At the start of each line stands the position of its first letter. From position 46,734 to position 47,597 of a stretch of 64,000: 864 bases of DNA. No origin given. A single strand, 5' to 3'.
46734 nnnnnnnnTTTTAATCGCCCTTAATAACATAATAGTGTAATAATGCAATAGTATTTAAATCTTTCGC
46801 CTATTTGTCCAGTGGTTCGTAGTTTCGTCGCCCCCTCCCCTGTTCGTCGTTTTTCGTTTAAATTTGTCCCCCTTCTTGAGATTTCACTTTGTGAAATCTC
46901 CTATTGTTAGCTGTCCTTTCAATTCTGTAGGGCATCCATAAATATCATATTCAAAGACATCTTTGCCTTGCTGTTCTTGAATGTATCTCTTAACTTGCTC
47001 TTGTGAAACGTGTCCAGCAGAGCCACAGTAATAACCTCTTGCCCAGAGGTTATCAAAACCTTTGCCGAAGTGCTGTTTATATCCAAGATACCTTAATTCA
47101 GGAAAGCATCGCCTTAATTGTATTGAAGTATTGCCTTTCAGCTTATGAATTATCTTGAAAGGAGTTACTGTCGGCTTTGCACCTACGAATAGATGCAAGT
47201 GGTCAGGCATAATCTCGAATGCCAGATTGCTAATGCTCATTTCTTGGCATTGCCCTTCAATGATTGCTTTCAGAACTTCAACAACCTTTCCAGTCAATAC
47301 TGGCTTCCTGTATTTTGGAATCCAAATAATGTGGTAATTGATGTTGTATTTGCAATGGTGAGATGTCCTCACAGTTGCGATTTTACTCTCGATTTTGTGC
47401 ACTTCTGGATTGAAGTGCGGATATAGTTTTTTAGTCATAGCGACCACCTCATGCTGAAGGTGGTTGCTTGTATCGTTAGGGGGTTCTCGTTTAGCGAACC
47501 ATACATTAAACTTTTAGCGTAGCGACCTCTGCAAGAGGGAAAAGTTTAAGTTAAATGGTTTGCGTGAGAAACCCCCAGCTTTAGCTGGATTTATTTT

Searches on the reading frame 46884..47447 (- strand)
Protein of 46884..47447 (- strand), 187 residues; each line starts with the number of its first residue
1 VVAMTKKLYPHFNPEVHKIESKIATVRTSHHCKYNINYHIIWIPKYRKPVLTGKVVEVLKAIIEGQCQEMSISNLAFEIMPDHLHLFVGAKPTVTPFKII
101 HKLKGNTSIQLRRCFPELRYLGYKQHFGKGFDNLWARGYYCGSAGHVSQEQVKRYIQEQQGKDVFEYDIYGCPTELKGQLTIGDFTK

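Call 8: search_protein_families(library=pfam, proteins=[window:46884-47447:-], max_evalue=0.01)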
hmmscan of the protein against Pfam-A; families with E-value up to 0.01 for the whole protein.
window:46884-47447:- (187 aa): 1 family
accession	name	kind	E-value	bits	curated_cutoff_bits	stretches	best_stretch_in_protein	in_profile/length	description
PF01797.21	Y1_Tnp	-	1.8e-34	118.9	23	1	33-159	2-121/121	Transposase IS200 like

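Call 30: search_protein_families(library=ncbifam, proteins=[window:46884-47447:-], max_evalue=0.001)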
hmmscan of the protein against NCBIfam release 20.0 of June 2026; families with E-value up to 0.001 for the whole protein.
window:46884-47447:- (187 aa): 2 families
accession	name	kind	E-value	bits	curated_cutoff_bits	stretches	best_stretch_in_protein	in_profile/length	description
NF033573.1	transpos_IS200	equivalog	3.1e-38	130.8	55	1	27-158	2-126/126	IS200/IS605 family transposase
NF047646.1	REP_Tyr_transpos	equivalog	6.5e-06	26.1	80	1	52-140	27-110/146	REP-associated tyrosine transposase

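Call 31: search_protein_families(library=padloc, proteins=[window:46884-47447:-], max_evalue=0.001)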
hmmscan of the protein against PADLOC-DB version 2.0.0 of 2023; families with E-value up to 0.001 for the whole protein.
window:46884-47447:- (187 aa): 0 families

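Call 40: find_encoding_contigs(protein=window:46884-47438:-, flank=8000, max_places=10)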
Protein window:46884-47438:- (184 aa): 2 contigs read that carry it; 1 place shown.
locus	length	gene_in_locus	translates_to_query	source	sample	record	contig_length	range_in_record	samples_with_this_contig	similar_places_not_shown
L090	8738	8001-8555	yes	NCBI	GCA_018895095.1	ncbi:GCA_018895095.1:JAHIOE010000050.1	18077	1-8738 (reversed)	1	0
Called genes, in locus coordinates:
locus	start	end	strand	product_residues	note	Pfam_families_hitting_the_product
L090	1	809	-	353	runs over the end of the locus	PF01266:DAO (weak), PF01494:FAD_binding_3, PF01946:Thi4 (weak), PF13450:NAD_binding_8 (weak)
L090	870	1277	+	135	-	-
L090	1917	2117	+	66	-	-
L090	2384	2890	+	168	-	PF02517:Rce1-like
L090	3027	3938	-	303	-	PF00056:Ldh_1_N, PF02866:Ldh_1_C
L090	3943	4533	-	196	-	PF01966:HD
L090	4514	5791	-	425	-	PF03721:UDPG_MGDP_dh_N, PF00984:UDPG_MGDP_dh, PF03720:UDPG_MGDP_dh_C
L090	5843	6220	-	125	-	PF08241:Methyltransf_11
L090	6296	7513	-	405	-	PF13191:AAA_16, PF01637:ATPase_2, PF00004:AAA, PF05729:NACHT (weak), PF13401:AAA_22, PF22606:Cdc6-ORC-like_ATPase_lid (weak), PF22703:Cdc6_lid, PF09079:WHD_Cdc6, +1 more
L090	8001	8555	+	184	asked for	PF01797:Y1_Tnp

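Call 60: find_homologous_proteins(query=window:46884-47438:-, max_evalue=1e-30)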
Query window:46884-47438:- (184 aa): 522 proteins with E <= 1e-30 among 1066 candidates; the best 120 are listed.
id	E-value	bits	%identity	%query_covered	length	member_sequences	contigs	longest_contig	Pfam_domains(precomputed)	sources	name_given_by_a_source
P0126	1.2e-121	421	97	100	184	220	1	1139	PF01797.22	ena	-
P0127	2.4e-119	414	96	99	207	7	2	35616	PF01797.22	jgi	jgi:putative transposase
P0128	2.6e-119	414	96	99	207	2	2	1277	PF01797.22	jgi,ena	-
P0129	3.6e-117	407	95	99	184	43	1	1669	PF01797.22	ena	-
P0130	1.1e-115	402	93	99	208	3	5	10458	PF01797.22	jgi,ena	-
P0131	6.1e-115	399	92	99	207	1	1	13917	PF01797.22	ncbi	-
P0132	1.4e-114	398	93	100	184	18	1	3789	PF01797.22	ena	-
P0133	1.1e-113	395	91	100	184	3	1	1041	PF01797.22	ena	-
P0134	4.9e-112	390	90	99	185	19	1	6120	PF01797.22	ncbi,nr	ncbi:IS200/IS605 family transposase [Candidatus Woesearchaeota archaeon]|nr:IS200/IS605 family trans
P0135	1.5e-111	388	90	99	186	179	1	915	PF01797.22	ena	-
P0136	1.1e-110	385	86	99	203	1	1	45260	PF01797.22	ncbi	ncbi:MAG: IS200/IS605 family transposase [Candidatus Woesearchaeota archaeon]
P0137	3.3e-110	384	90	100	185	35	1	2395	PF01797.22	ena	-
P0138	4.0e-110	384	88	99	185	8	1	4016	PF01797.22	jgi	jgi:putative transposase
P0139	3.1e-108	377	86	99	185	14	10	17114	PF01797.22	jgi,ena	-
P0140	6.5e-107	373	86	99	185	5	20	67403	PF01797.22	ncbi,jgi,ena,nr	ncbi:MAG TPA: IS200/IS605 family transposase [Candidatus Nanoarchaeia archaeon]|nr:IS200/IS605 famil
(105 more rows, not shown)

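Call 61: find_encoding_contigs(protein=P0127, flank=4000, max_places=6)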
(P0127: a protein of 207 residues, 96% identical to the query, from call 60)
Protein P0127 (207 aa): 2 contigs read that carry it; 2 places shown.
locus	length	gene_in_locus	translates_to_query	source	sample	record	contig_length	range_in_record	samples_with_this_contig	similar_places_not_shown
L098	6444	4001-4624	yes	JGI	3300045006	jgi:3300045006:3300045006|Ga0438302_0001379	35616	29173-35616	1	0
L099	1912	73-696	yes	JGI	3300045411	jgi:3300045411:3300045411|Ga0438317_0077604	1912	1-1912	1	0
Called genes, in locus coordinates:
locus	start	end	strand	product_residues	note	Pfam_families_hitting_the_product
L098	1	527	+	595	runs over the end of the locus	-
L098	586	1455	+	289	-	-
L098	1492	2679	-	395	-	PF03952:Enolase_N, PF00113:Enolase_C, PF13378:MR_MLE_C (weak)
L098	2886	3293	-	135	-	-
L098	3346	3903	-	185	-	-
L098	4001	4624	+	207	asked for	PF01797:Y1_Tnp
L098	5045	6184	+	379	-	-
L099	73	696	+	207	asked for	PF01797:Y1_Tnp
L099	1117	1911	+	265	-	?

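Call 62: find_encoding_contigs(protein=P0130, flank=4000, max_places=8)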
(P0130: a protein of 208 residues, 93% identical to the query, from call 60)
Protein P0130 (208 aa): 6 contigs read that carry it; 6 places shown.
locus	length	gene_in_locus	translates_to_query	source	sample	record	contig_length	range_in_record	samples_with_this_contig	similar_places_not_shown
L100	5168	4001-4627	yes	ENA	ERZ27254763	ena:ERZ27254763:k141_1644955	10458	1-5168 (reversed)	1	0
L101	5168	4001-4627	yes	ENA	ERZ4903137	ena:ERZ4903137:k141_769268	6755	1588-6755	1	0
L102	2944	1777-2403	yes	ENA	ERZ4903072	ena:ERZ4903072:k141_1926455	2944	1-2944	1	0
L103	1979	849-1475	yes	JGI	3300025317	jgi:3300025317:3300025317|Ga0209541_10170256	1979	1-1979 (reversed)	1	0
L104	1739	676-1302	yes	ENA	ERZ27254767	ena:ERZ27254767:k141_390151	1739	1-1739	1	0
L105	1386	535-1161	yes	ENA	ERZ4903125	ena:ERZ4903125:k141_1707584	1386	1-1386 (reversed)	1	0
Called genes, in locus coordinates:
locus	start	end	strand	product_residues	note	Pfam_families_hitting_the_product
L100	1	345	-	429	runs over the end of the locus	-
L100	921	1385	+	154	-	PF01252:Peptidase_A8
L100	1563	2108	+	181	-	-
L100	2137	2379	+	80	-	-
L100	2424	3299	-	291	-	PF04326:SLFN_AlbA_2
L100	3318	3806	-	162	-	PF01569:PAP2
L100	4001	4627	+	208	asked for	PF01797:Y1_Tnp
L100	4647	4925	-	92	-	PF01844:HNH, PF14279:HNH_5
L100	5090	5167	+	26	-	?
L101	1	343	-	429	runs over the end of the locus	-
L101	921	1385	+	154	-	PF01252:Peptidase_A8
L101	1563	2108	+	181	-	-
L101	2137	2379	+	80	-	-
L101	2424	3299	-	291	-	PF04326:SLFN_AlbA_2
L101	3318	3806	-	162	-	PF01569:PAP2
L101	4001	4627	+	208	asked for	PF01797:Y1_Tnp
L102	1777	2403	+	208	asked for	PF01797:Y1_Tnp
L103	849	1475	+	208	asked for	PF01797:Y1_Tnp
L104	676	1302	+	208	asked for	PF01797:Y1_Tnp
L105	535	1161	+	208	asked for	PF01797:Y1_Tnp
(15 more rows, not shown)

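Call 78: search_protein_families(library=pfam, proteins=[L098:5045-6184:+, L100:4647-4925:-], max_evalue=0.1)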
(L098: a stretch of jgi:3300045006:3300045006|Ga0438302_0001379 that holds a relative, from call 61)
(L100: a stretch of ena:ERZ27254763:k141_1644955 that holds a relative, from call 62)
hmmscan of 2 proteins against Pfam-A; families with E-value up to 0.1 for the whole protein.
L098:5045-6184:+ (379 aa): 0 families

L100:4647-4925:- (92 aa): 6 families
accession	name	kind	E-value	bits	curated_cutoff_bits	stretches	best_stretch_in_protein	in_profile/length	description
PF01844.29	HNH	-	4.7e-15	55.9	21.4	1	43-90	1-46/47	HNH endonuclease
PF14279.12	HNH_5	-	5.5e-13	49.1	27.5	1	43-91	1-46/56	HNH endonuclease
PF13395.12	HNH_4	-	3.5e-05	24.1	22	1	56-91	16-51/54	HNH endonuclease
PF02945.21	Endonuclease_7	-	0.00042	20.6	23.6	1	26-87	9-62/82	Recombination endonuclease VII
PF17283.8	Zn_ribbon_SprT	-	0.054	14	28.1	0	38-48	2-12/38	SprT-like zinc ribbon domain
PF19148.5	DUF5830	-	0.079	13.4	26.8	1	26-66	63-102/114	Family of unknown function (DUF5830)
